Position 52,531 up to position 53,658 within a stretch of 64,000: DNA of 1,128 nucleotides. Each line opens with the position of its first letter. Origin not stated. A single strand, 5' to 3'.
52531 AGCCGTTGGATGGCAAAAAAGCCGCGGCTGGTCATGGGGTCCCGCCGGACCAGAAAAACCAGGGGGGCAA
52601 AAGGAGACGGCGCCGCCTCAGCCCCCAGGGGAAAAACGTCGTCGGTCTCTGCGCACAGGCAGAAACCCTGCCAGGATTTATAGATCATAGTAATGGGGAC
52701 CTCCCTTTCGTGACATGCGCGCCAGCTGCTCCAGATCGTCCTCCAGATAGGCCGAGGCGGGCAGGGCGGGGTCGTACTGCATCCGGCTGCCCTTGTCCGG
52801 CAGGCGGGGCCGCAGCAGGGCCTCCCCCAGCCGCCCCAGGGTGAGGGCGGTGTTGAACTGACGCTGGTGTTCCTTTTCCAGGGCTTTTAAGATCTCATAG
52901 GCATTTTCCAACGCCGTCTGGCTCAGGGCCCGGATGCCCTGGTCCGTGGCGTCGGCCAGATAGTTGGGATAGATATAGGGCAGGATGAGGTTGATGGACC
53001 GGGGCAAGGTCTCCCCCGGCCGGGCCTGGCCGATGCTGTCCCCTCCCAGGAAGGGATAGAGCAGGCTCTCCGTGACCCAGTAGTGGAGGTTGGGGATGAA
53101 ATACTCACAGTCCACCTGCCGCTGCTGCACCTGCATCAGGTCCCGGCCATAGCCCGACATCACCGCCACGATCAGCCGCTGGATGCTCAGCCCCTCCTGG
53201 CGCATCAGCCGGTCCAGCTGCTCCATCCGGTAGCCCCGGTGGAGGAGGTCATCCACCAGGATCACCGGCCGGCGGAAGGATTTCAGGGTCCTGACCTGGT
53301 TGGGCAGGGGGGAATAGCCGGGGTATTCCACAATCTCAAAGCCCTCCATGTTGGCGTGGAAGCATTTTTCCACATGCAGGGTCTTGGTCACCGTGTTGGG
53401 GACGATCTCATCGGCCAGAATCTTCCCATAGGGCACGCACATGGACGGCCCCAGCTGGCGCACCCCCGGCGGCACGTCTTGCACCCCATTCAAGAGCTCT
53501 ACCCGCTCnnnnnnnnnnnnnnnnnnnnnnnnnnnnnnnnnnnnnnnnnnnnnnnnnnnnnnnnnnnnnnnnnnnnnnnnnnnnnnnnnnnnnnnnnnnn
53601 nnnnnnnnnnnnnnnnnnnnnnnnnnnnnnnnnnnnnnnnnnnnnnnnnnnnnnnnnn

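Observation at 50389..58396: Orphan operon built around a 1,565-aa HD / NadD-like nucleotidyltransferase / GNAT-like / PRTase-like fusion protein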

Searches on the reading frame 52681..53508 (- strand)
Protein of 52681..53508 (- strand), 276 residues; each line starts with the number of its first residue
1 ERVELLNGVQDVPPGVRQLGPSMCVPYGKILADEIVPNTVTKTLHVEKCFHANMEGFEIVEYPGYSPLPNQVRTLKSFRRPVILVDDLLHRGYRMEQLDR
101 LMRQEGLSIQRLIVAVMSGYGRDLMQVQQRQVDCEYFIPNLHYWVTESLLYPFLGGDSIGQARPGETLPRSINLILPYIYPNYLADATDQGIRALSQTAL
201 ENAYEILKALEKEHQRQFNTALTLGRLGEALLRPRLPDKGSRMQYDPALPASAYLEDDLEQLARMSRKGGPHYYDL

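Call 50: search_protein_families(library=pfam, alignment_id=A6, max_evalue=10)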
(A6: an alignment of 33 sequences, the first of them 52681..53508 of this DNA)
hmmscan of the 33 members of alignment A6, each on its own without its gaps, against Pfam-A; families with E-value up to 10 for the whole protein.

A. member 1, window:52681-53508:- (276 aa): 1 family
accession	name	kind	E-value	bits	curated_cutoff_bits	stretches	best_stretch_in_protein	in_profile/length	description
PF00156.33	Pribosyltran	-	0.25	11.1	26.3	1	81-116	89-124/158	Phosphoribosyl transferase domain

B. families by the number of members that match (of 33 scanned): 7 families
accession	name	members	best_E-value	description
PF00156.33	Pribosyltran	16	0.00077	Phosphoribosyl transferase domain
PF12099.14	DUF3575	4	0.039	Protein of unknown function (DUF3575)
PF23010.2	RA_3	1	0.13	PHLPP protein RA domain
PF08350.17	FilR1_middle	1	0.16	Methanogenesis regulatory protein FilR1, middle domain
PF07766.19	LETM1_RBD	1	0.17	LETM1-like, RBD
PF21035.3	CCDC138_C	1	0.18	Coiled-coil domain-containing protein 138, C-terminal domain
PF10123.14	Mu-like_Pro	1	0.19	Mu-like prophage I protein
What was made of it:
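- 52681..53628 (-): Type-I (purine-type) PRTase-fold domain plus helical tail (aa ~1250-1565). PRPP-loop-like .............. The most conserved module, and the one shared with HD-less paralogs. Call 50: Pfam Pribosyltran 16 of 33.
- On Type-I phosphoribosyltransferases (PF00156): Pfam gives 11.1 bits against a cutoff of 26.3 for the window sequence (call 50).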

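Call 85: search_solved_structures(query=A6, max_evalue=10, show_alignments=3)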
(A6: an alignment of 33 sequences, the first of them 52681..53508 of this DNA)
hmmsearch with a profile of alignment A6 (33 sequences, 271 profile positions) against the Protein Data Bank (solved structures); distinct sequences matched with E-value up to 10: 1.
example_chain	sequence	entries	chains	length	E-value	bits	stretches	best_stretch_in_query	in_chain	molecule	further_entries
5aj2_A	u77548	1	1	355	1.2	11.3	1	125-238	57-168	NLR FAMILY CARD DOMAIN-CONTAINING PROTEIN 4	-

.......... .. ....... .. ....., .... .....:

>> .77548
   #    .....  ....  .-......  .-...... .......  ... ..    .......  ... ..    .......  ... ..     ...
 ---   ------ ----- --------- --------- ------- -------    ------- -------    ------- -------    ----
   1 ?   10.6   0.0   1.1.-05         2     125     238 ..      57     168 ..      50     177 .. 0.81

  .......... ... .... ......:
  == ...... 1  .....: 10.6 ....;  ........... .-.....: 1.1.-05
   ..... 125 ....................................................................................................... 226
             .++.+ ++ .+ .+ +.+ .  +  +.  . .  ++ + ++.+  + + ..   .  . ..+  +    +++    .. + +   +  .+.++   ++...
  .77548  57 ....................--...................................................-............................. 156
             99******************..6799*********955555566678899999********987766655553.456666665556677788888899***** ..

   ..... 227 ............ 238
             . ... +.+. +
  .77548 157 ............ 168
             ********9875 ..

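Call 94: search_protein_families(library=ncbifam, alignment_id=A6, max_evalue=1)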
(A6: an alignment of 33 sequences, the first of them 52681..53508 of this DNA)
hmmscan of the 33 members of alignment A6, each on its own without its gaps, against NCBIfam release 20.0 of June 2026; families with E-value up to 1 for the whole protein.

A. member 1, window:52681-53508:- (276 aa): 0 families

B. families by the number of members that match (of 33 scanned): 17 families
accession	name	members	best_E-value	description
NF002635.0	PRK02304.1-4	21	3.4e-05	adenine phosphoribosyltransferase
NF040646.1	HPT_Archaea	12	0.00033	hypoxanthine/guanine phosphoribosyltransferase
NF006605.0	PRK09162.1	4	0.037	hypoxanthine-guanine phosphoribosyltransferase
NF006671.0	PRK09219.1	3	0.062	xanthine phosphoribosyltransferase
NF003548.0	PRK05205.1-4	2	0.039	bifunctional pyr operon transcriptional regulator/uracil phosphoribosyltransferase PyrR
NF011555.0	PRK14981.2-1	2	0.16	DNA-directed RNA polymerase subunit F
NF041079.1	CBASS_lipase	1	0.0095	CBASS cGAMP-activated phospholipase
NF011531.0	PRK14971.1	1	0.024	DNA polymerase III subunit gamma/tau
NF002636.0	PRK02304.1-5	1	0.051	adenine phosphoribosyltransferase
NF040743.1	ornith_mutase_E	1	0.053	D-ornithine 4,5-aminomutase subunit OraE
NF010382.0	PRK13809.1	1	0.054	orotate phosphoribosyltransferase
TIGR01203.1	HGPRTase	1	0.11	hypoxanthine phosphoribosyltransferase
NF038092.1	T4SS_ComB10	1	0.12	DNA type IV secretion system protein ComB10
NF005592.0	PRK07322.1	1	0.14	adenine phosphoribosyltransferase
NF045548.1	GDSL_lipase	1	0.17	Rv0518 family GDSL lipase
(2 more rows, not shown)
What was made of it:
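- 52681..53628 (-): Call 94: APRT model 21 of 33 (best 3.4e-5), HPT 12 of 33.
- On Type-I phosphoribosyltransferases (PF00156): Call 94: APRT model 21 of 33, HPT 12 of 33.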
